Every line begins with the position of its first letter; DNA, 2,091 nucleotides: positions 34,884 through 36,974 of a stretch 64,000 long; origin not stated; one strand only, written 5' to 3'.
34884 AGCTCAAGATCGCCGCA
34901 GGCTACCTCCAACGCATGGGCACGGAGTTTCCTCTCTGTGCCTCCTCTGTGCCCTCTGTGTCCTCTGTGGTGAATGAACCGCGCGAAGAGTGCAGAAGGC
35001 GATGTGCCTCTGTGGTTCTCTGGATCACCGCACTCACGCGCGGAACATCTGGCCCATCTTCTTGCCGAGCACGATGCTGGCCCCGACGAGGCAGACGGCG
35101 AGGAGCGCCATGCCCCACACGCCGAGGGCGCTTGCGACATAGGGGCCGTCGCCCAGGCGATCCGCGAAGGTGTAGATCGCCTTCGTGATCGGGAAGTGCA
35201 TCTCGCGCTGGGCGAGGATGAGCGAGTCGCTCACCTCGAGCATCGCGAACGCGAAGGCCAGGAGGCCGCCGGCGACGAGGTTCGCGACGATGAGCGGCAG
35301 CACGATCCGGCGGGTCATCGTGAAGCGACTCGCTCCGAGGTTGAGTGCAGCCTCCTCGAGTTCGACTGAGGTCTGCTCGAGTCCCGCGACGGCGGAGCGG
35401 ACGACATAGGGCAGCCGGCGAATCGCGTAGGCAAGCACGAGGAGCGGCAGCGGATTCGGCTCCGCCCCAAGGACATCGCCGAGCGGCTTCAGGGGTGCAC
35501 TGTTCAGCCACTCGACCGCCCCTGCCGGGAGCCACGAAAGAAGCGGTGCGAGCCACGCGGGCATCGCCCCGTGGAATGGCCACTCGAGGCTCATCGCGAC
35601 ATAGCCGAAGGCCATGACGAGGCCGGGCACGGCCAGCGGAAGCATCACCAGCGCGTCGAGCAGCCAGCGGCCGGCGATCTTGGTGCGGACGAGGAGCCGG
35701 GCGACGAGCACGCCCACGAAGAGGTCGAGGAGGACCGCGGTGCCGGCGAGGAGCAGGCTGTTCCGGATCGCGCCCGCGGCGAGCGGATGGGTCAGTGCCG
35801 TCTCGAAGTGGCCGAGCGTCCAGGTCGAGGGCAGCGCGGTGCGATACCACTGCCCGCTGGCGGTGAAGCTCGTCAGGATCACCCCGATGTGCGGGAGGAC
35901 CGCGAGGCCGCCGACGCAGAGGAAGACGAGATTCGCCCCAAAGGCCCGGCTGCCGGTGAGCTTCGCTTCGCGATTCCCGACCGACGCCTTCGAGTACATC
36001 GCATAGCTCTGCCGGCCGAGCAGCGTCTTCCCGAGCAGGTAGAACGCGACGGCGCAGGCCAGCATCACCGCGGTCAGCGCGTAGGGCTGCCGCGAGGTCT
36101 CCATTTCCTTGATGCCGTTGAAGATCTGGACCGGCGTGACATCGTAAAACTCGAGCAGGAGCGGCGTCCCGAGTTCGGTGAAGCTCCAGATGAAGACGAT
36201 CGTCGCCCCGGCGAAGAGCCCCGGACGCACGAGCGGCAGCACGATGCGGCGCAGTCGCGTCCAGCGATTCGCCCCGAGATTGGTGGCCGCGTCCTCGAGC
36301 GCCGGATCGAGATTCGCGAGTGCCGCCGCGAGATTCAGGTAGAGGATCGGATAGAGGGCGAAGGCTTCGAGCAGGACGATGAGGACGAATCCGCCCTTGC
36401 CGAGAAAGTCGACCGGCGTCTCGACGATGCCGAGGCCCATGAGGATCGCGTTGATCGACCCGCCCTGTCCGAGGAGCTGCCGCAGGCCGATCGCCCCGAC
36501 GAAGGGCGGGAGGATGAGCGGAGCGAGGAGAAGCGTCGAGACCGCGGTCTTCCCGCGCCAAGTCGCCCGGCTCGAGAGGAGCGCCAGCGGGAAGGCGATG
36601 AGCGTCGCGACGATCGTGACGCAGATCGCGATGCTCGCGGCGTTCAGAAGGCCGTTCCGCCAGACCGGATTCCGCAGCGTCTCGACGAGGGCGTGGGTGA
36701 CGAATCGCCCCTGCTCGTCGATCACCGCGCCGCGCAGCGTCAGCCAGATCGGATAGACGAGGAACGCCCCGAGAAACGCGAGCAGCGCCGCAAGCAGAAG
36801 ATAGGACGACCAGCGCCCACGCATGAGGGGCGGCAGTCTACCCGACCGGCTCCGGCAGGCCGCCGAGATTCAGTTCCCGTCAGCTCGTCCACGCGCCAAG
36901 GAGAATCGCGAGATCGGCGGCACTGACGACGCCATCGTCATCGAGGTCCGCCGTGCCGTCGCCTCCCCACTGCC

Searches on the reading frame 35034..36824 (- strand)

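Call 79: search_protein_families(library=pfam, proteins=[window:35034-36824:-], max_evalue=0.0001)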
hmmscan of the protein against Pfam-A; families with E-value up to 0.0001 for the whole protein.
window:35034-36824:- (596 aa): 1 family
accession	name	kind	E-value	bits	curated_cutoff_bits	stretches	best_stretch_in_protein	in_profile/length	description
PF00528.27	BPD_transp_1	-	2.9e-20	73.2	26.4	2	78-264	2-167/184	Binding-protein-dependent transport system inner membrane component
